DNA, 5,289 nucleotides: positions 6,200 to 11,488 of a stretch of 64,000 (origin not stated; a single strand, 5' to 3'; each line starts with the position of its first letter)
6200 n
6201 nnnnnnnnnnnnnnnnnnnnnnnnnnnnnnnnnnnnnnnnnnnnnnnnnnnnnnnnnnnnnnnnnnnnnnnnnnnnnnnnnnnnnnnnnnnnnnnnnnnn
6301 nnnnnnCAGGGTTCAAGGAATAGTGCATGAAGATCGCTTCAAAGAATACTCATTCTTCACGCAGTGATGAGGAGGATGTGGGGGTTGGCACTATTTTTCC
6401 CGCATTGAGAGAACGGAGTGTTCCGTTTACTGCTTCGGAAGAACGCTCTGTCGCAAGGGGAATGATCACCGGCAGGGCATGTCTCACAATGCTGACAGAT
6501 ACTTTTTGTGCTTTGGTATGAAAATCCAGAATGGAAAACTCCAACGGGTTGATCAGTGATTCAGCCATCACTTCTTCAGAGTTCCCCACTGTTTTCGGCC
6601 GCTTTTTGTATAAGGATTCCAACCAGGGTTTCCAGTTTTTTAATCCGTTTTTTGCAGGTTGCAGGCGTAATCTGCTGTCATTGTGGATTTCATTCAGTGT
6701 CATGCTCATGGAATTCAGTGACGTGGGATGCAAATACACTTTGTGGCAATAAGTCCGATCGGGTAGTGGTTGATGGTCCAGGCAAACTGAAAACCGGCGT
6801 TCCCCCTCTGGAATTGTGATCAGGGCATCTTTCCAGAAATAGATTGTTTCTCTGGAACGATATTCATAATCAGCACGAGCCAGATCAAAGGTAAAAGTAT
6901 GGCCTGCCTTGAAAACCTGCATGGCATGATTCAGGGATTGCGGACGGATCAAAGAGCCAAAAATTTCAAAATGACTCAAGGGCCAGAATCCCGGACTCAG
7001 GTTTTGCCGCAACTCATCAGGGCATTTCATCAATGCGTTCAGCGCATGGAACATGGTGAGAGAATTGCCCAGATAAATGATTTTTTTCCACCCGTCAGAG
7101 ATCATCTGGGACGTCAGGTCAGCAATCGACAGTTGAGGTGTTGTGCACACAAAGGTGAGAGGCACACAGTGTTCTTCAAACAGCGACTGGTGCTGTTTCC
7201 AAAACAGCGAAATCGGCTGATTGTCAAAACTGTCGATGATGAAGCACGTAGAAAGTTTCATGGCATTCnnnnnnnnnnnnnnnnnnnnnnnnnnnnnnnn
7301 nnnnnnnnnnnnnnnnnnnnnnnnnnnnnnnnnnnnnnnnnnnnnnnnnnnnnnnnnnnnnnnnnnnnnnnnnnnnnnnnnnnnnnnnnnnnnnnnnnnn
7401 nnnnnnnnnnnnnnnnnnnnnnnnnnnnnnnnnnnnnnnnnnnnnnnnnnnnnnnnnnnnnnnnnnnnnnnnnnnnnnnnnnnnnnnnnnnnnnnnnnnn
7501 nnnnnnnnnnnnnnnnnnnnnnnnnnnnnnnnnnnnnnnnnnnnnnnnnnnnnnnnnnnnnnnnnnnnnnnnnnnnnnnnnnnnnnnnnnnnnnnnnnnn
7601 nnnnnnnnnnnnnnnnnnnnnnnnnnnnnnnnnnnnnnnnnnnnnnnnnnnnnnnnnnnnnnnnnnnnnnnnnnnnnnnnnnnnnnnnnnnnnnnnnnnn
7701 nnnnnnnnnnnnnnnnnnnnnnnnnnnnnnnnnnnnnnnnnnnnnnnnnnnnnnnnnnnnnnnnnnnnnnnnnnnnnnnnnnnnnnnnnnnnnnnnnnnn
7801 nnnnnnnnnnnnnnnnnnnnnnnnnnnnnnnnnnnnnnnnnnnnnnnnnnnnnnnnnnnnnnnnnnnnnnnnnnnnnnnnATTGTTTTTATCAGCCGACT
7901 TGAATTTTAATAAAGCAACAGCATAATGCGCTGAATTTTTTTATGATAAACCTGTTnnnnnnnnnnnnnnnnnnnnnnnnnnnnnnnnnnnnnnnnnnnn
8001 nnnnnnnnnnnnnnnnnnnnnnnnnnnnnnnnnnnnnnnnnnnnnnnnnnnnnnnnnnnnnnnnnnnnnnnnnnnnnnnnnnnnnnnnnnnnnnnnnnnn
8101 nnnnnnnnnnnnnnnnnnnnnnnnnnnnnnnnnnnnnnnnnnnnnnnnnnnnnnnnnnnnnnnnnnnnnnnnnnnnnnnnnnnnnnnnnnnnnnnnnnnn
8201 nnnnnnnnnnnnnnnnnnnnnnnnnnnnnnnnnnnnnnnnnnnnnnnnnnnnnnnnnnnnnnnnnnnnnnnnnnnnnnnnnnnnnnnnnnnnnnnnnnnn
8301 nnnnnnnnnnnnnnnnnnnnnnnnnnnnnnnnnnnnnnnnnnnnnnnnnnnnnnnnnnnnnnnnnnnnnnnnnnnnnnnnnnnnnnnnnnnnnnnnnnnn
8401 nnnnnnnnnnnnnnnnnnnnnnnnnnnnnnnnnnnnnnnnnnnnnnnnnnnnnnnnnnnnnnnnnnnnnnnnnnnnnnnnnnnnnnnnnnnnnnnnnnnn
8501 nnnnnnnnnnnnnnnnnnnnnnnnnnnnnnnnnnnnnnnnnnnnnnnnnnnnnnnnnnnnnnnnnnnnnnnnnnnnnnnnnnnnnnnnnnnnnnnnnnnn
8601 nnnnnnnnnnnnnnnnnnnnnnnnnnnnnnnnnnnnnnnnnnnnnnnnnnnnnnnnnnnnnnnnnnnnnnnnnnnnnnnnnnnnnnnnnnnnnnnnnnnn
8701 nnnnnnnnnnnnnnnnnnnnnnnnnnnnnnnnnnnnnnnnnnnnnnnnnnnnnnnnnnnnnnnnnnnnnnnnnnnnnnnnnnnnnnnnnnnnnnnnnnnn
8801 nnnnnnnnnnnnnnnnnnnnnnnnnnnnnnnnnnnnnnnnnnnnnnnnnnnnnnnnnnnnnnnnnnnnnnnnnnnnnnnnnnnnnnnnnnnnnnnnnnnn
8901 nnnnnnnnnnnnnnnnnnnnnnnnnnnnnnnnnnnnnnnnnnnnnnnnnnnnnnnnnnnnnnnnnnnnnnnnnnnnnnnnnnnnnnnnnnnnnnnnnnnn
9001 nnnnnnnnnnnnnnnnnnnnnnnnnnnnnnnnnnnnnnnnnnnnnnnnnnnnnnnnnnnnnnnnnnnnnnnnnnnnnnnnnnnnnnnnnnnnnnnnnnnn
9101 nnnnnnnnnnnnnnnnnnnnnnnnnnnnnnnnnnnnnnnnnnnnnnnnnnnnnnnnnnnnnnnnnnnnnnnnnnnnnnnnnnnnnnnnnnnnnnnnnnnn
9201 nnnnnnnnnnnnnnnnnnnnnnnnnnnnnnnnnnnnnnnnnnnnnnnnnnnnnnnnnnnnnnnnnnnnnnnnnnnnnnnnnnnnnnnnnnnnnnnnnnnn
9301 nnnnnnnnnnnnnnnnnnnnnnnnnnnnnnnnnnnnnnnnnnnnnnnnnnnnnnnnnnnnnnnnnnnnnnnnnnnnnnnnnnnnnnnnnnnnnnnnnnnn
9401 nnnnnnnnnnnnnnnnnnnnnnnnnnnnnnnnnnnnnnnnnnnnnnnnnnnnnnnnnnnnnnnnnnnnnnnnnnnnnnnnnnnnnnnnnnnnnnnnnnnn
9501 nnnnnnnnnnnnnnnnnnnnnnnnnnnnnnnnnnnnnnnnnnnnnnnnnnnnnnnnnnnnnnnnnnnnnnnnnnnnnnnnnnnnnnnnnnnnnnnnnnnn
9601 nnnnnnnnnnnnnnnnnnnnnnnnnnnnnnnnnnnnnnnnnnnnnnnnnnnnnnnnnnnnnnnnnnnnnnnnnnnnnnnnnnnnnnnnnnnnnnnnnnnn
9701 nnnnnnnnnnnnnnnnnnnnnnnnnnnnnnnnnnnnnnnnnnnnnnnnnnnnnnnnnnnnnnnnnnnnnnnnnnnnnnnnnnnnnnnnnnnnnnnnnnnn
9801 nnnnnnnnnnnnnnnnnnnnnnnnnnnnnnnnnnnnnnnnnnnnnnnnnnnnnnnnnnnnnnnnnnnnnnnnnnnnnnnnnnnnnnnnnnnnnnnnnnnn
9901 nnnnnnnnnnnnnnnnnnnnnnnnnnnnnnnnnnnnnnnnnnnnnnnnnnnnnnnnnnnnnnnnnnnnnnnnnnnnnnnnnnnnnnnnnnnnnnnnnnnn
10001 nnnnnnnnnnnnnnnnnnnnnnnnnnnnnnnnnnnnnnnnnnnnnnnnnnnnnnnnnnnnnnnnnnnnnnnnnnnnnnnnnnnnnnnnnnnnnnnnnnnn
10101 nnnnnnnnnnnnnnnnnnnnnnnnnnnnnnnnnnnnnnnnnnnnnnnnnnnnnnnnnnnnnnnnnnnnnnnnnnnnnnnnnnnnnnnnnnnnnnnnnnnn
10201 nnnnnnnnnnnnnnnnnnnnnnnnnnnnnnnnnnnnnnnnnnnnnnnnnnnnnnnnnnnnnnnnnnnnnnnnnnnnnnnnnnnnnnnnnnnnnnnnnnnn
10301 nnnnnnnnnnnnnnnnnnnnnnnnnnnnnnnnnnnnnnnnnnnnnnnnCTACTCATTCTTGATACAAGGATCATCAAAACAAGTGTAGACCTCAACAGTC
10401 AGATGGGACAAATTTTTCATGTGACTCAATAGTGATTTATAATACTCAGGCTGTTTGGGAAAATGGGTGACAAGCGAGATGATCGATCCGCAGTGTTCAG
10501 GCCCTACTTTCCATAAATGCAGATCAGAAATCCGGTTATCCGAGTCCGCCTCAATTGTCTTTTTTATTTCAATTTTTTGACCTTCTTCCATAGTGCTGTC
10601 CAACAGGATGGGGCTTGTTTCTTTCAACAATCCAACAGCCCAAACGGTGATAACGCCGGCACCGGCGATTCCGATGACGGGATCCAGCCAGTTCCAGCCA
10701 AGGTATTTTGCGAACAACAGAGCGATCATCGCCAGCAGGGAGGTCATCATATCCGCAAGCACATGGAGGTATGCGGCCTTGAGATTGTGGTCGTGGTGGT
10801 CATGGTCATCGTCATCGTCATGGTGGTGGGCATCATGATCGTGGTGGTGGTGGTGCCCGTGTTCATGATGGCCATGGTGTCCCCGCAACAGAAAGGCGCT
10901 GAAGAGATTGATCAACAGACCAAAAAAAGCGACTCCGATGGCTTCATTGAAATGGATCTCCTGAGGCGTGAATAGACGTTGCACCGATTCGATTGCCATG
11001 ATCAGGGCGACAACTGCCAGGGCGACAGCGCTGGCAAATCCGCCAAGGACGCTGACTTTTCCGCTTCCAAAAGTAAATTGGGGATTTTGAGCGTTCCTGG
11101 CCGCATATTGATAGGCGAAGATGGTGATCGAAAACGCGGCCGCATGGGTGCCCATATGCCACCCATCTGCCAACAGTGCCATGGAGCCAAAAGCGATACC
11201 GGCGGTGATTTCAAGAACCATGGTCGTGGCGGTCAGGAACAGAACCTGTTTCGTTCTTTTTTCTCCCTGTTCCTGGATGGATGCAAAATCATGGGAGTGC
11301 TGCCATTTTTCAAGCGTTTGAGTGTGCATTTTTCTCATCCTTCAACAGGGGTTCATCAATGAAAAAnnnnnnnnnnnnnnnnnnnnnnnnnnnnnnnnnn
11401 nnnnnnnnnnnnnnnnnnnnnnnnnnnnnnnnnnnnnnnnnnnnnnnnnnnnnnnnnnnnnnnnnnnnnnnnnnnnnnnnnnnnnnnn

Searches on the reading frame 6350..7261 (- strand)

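Call 6: search_protein_families(library=ncbifam, proteins=[window:6350-7261:-], max_evalue=0.01)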
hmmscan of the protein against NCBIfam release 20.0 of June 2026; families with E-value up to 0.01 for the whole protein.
window:6350-7261:- (303 aa): 1 family
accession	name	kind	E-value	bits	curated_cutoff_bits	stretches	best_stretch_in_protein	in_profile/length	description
TIGR00147.1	TIGR00147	subfamily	0.0099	14.9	118.65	0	16-131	16-129/296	YegS/Rv2252/BmrU family lipid kinase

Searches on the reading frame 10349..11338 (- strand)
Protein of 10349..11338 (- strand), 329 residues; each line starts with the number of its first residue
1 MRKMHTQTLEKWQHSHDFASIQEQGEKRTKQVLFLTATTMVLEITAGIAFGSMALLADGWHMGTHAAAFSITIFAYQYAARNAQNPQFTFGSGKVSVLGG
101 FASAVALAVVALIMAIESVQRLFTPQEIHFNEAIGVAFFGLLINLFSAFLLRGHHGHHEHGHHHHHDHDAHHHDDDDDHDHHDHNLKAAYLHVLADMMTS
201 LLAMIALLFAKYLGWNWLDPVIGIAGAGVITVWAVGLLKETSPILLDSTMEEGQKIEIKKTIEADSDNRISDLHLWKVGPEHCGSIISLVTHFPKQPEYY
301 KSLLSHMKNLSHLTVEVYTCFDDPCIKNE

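Call 6: search_protein_families(library=ncbifam, proteins=[window:10349-11338:-], max_evalue=0.01)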
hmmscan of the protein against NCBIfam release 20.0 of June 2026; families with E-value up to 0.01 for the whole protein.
window:10349-11338:- (329 aa): 11 families
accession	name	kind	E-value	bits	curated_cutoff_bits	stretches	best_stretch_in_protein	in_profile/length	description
NF033827.1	CDF_efflux_DmeF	equivalog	7.1e-127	423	250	1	13-317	1-308/309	CDF family Co(II)/Ni(II) efflux transporter DmeF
TIGR01297.1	CDF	superfamily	1.2e-63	215.1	82.35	1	26-320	2-283/285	cation diffusion facilitator family transporter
NF002923.0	PRK03557.1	equivalog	1.4e-35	123.1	408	2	14-160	5-149/313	CDF family zinc transporter ZitB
NF050169.1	CatEfflxFieF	equivalog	8.1e-13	48.2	420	2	185-274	141-227/282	cation efflux pump FieF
NF052621.1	MngEfTpMntE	equivalog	5.1e-12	45.8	500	2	185-268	139-222/293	manganese efflux transporter MntE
NF033615.1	CDF_MamM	equivalog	2.4e-11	43.4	350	2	186-282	147-244/290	magnetosome biogenesis CDF transporter MamM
NF007064.0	PRK09509.1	equivalog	3.7e-09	36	447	1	36-142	20-126/300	CDF family cation-efflux transporter FieF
NF033616.1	CDF_MamB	equivalog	2.5e-08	33.7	350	1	34-126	14-105/284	magnetosome biogenesis CDF transporter MamB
NF052602.1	Zn_efflux_Cdf31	equivalog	0.00019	20.9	460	1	32-153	13-135/299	CDF family zinc efflux transporter Cdf31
NF007091.2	PRK09545.1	equivalog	0.0017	17.6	268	1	149-188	112-153/318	zinc ABC transporter substrate-binding protein ZnuA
NF040994.1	MamV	equivalog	0.0042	16.2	500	1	27-121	12-105/319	CDF transporter MamV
